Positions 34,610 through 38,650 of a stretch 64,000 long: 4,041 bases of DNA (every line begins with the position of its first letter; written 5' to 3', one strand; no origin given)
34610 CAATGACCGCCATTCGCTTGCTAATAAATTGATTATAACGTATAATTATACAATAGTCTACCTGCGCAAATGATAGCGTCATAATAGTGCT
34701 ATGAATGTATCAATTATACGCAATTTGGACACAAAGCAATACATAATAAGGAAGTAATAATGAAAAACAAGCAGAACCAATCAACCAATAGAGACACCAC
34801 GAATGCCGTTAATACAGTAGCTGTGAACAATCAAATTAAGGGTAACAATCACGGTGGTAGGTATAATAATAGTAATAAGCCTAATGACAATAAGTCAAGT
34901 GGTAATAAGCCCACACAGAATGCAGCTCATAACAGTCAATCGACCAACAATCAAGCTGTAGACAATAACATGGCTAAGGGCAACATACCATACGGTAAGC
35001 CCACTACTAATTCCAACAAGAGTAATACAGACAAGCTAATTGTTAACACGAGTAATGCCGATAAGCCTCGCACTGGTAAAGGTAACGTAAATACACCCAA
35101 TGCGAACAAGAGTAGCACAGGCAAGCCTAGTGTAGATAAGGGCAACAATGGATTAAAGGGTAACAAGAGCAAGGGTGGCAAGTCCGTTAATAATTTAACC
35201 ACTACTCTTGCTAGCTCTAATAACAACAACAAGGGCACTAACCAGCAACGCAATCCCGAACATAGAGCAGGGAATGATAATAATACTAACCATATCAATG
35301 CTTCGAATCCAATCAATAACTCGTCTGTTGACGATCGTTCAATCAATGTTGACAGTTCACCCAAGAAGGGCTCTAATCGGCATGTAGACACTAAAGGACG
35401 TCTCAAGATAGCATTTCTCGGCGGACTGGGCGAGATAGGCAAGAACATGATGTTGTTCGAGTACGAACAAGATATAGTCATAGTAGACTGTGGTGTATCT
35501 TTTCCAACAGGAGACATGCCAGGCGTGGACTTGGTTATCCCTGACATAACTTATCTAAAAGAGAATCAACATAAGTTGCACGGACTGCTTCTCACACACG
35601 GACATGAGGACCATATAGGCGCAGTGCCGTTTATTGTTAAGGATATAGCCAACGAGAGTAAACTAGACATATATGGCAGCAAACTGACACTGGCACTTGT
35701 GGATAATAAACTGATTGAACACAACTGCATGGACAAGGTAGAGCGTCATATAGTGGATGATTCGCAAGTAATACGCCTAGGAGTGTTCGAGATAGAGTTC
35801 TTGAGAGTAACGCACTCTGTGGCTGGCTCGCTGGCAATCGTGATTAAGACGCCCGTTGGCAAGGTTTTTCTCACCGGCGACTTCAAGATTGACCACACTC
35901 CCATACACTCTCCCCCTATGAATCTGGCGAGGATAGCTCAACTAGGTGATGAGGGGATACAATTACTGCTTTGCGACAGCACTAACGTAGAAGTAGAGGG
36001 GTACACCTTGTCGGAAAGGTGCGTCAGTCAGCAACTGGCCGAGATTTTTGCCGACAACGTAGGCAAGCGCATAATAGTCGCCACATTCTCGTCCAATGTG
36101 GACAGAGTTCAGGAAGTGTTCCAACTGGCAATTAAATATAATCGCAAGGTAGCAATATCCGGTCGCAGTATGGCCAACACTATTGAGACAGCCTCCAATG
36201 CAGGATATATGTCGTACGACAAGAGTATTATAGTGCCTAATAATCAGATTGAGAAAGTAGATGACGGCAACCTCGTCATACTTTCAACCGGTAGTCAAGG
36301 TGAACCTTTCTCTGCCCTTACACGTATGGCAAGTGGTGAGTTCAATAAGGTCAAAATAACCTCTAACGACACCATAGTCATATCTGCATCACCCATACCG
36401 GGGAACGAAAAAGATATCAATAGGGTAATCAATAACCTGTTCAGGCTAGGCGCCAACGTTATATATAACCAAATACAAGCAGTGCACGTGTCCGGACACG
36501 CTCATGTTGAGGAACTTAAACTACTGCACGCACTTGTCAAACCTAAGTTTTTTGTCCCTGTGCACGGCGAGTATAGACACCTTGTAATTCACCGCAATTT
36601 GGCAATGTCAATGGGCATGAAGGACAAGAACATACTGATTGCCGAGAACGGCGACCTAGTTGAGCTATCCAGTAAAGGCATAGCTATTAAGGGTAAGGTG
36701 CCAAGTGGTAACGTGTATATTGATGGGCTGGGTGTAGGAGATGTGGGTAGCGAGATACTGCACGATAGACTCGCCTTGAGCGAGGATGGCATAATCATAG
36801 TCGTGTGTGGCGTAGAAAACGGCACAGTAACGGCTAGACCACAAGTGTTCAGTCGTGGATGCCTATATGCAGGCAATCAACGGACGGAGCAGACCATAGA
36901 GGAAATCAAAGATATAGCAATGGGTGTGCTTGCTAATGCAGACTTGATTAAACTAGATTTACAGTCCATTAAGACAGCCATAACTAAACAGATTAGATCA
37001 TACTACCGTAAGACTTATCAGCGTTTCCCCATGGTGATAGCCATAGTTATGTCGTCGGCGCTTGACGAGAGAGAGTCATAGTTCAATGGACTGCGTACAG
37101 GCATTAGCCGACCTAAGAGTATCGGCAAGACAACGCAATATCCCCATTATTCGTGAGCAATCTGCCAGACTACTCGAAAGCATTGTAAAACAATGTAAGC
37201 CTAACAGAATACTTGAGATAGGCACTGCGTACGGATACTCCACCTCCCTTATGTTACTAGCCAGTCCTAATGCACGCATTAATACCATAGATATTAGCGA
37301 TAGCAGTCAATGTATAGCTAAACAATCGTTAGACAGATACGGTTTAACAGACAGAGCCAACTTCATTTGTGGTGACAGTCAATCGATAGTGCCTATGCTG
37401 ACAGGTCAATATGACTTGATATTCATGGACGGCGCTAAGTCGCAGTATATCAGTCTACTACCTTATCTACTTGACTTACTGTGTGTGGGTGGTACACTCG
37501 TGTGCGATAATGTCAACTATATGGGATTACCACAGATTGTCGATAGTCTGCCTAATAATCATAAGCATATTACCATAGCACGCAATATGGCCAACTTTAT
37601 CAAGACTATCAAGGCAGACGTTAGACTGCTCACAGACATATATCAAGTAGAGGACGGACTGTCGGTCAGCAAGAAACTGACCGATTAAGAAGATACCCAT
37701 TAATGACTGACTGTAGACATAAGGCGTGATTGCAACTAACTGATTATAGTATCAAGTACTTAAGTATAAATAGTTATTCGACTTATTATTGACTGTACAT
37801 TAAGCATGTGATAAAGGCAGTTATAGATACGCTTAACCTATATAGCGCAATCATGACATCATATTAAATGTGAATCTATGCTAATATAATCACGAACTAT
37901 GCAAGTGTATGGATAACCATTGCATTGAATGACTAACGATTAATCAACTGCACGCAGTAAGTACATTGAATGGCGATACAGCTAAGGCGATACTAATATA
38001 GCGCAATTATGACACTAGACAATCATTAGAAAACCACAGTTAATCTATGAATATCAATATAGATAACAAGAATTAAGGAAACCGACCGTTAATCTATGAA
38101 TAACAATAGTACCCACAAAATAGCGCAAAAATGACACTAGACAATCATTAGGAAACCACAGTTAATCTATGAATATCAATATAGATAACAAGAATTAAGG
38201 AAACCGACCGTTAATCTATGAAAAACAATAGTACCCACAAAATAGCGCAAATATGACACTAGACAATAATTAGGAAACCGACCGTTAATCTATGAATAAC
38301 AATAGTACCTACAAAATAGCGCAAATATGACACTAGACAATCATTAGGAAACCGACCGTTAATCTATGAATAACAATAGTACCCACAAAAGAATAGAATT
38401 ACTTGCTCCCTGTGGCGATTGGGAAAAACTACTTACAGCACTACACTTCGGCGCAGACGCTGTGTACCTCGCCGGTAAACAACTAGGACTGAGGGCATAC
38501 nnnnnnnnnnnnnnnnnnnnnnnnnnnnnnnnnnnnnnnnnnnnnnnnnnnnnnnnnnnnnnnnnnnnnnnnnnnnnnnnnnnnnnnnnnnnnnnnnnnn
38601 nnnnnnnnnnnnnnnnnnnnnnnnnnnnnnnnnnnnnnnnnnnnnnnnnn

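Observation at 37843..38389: Tandemly duplicated 5' end of the U32 peptidase gene creates three decoy mini-ORFs and splits a trmR/trhP-type gene pair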

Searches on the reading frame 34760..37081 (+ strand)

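Call 21: search_protein_families(library=pfam, proteins=[window:34760-37081:+])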
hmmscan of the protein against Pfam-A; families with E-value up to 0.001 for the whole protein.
window:34760-37081:+ (773 aa): 5 families
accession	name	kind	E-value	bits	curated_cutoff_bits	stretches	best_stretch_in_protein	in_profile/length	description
PF22505.1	RNase_J_b_CASP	-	9e-48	161.7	27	1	436-560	2-126/126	Ribonuclease J, beta-CASP domain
PF17770.6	RNase_J_C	-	2.7e-15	57.6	23.8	1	666-764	1-100/102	Ribonuclease J C-terminal domain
PF00753.33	Lactamase_B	-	6.9e-10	39.6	22.7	1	227-376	5-151/196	Metallo-beta-lactamase superfamily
PF12706.13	Lactamase_B_2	-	8.6e-09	35.7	27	1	262-376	21-144/200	Beta-lactamase superfamily domain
PF07521.17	RMMBL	-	3.7e-08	33.7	21.6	1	571-619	7-57/63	Zn-dependent metallo-hydrolase RNA specificity domain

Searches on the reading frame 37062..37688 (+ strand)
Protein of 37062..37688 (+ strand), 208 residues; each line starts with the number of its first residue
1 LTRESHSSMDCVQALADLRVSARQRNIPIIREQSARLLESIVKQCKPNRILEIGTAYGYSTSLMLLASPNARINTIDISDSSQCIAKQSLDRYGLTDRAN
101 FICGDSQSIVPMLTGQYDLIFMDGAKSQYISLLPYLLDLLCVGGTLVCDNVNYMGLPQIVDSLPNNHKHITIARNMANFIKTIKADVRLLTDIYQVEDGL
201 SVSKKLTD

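Call 20: find_encoding_contigs(protein=window:37062-37688:+, flank=4000, max_places=10)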
Protein window:37062-37688:+ (208 aa): no gene with exactly this product is on record in the collection.

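Call 21: search_protein_families(library=pfam, proteins=[window:37062-37688:+])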
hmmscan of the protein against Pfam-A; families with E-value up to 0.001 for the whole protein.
window:37062-37688:+ (208 aa): 5 families
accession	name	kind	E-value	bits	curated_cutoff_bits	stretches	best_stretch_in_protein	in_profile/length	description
PF01596.23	Methyltransf_3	-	6.7e-23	81.5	22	1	10-205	6-203/204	O-methyltransferase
PF13578.12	Methyltransf_24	-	1.6e-12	48.6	26.3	1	51-151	1-105/105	Methyltransferase domain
PF13649.12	Methyltransf_25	-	9e-07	29.9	27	1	50-128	1-75/97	Methyltransferase domain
PF04989.18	RMNT_CmcI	-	0.00054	20.2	23.2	1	36-106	22-94/206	Rhamnosyl O-methyltransferase/CmcI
PF08241.18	Methyltransf_11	-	0.00056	20.9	21.2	0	51-122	1-66/95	Methyltransferase domain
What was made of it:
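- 37086..37688 (+): O-methyltransferase gene (Methyltransf_3, TrmR/YrrM-like); an alternative TTG start lies at 37062. Pfam PF01596 E 6.7e-23 (call 21).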

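Call 22: find_encoding_contigs(protein=window:37086-37688:+, flank=4000, max_places=10)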
Protein window:37086-37688:+ (200 aa): 1 contig read that carries it; 1 place shown.
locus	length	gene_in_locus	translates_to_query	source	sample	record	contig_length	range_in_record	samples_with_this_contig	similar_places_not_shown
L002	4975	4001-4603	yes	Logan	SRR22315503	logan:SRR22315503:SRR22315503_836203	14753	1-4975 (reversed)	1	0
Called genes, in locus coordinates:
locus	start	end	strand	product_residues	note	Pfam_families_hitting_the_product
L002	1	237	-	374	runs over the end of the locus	PF00389:2-Hacid_dh, PF02826:2-Hacid_dh_C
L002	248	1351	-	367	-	PF00266:Aminotran_5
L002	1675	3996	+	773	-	PF00753:Lactamase_B, PF12706:Lactamase_B_2, PF23023:Anti-Pycsar_Apyc1 (faint), PF22505:RNase_J_b_CASP, PF07521:RMMBL, PF17770:RNase_J_C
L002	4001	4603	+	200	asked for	PF01596:Methyltransf_3, PF13578:Methyltransf_24, PF13649:Methyltransf_25 (weak)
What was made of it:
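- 37086..37688 (+): The 200-aa product from the ATG at 37086 is the form called in another assembly (call 22).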

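Call 48: search_protein_families(library=ncbifam, proteins=[window:37086-37688:+])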
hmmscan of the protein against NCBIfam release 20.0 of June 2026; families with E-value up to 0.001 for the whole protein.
window:37086-37688:+ (200 aa): 14 families
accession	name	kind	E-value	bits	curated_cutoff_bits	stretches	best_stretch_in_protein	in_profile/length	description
NF001556.0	PRK00377.1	equivalog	9e-09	35.4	238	1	14-159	16-162/198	cobalt-precorrin-6Y C(15)-methyltransferase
TIGR03533.1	L3_gln_methyl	equivalog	1.1e-07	31.5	229.7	1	28-113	111-194/284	50S ribosomal protein L3 N(5)-glutamine methyltransferase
TIGR02072.1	BioC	equivalog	1.2e-07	31.7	184.95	1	23-113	17-102/244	malonyl-ACP O-methyltransferase BioC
NF001453.0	PRK00312.1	equivalog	2.1e-07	30.7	188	1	27-141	70-176/217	protein-L-isoaspartate(D-aspartate) O-methyltransferase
TIGR04364.1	methyltran_FxLD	equivalog_domain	1.2e-06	27.9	320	1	38-139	81-178/394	methyltransferase, FxLD system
NF010550.0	PRK13943.1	equivalog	3.3e-05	23.2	359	1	32-115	74-156/322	protein-L-isoaspartate O-methyltransferase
TIGR03534.1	RF_mod_PrmC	equivalog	7.7e-05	22.3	199.1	1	21-112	68-160/253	peptide chain release factor N(5)-glutamine methyltransferase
NF002463.0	PRK01683.1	equivalog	0.00012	21.8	297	1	27-139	20-127/258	trans-aconitate 2-methyltransferase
NF002421.0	PRK01544.1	equivalog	0.00012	21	567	1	34-112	134-210/524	bifunctional peptide chain release factor N(5)-glutamine methyltransferase PrmC/tRNA (guanosine(46)-N7)-methyltransferase TrmB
NF043040.1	corrin_prot_MT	hypoth_equivalog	0.00014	21.3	180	1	26-113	27-115/216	corrinoid protein-associated methyltransferase CpaM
TIGR04188.1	methyltr_grsp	subfamily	0.0002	20.9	380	1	40-89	109-158/363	ATP-grasp peptide maturase system methyltransferase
TIGR02469.1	CbiT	equivalog_domain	0.00062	20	78.3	0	39-142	20-122/124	precorrin-6Y C5,15-methyltransferase (decarboxylating) subunit CbiT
NF006138.0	PRK08287.1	equivalog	0.00069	19.5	210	1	15-143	8-132/189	decarboxylating cobalt-precorrin-6B (C(15))-methyltransferase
NF040539.1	AST_met_ArsM_2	exception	0.00097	19.1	240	0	31-149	49-173/262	putative arsinothricin biosynthesis methyltransferase ArsM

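Call 49: search_solved_structures(query=window:37086-37688:+, max_evalue=0.00001)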
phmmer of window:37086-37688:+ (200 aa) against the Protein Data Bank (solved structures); distinct sequences matched with E-value up to 0.00001: 69 (the best 60 are shown).
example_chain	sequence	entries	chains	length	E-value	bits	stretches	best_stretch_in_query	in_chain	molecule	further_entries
5zw3_A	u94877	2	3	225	8.6e-20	74.7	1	10-197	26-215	Putative O-methyltransferase YrrM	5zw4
2gpy_A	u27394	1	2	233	6.5e-17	65.4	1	10-197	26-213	O-methyltransferase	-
3bwy_A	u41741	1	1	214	3.1e-15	59.9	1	23-152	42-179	COMT protein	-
4ymg_A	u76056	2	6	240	3.8e-15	59.6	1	34-162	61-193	Putative SAM-dependent O-methyltranferase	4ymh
4qvk_A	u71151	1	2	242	3.8e-15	59.6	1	34-162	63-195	PaMTH1 Methyltransferase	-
3bwm_A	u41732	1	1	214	4.3e-15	59.4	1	23-152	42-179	Catechol O-methyltransferase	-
4xue_B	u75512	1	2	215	4.4e-15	59.4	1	23-152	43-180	Catechol O-methyltransferase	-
3a7e_A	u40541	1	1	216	4.4e-15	59.4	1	23-152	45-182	Catechol O-methyltransferase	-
4xuc_A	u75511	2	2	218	4.5e-15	59.4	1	23-152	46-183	Catechol O-methyltransferase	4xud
4pyi_A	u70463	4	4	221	4.7e-15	59.3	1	23-152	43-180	Catechol O-methyltransferase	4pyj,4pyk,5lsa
4p7f_A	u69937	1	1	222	5.3e-15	59.2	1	24-152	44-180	Catechol O-methyltransferase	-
6i3c_A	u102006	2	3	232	5.4e-15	59.1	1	23-152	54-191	Catechol O-methyltransferase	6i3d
4p58_A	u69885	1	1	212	9.7e-15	58.3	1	24-152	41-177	Catechol O-methyltransferase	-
5k01_A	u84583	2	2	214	1.1e-14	58.1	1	24-152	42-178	Catechol O-methyltransferase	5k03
5k0l_A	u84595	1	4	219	1.2e-14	58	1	24-152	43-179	Catechol O-methyltransferase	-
8k1f_A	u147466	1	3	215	5.5e-13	52.6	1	7-173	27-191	tRNA 5-hydroxyuridine methyltransferase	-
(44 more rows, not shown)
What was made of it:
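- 37086..37688 (+): Best PDB match is YrrM 5zw3, E 8.6e-20 (call 49).
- On trmR-trhP tRNA (m)o5U34 gene pair: The top PDB hit is YrrM 5zw3, E 8.6e-20; 8k1f, a tRNA 5-hydroxyuridine methyltransferase, is also hit (call 49).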

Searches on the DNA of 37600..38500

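Call 40: search_rna_families(source=window, start=37600, end=38500, threshold=evalue, max_evalue=1)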
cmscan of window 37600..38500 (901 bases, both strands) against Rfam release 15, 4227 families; matches with E-value up to 1: 0.
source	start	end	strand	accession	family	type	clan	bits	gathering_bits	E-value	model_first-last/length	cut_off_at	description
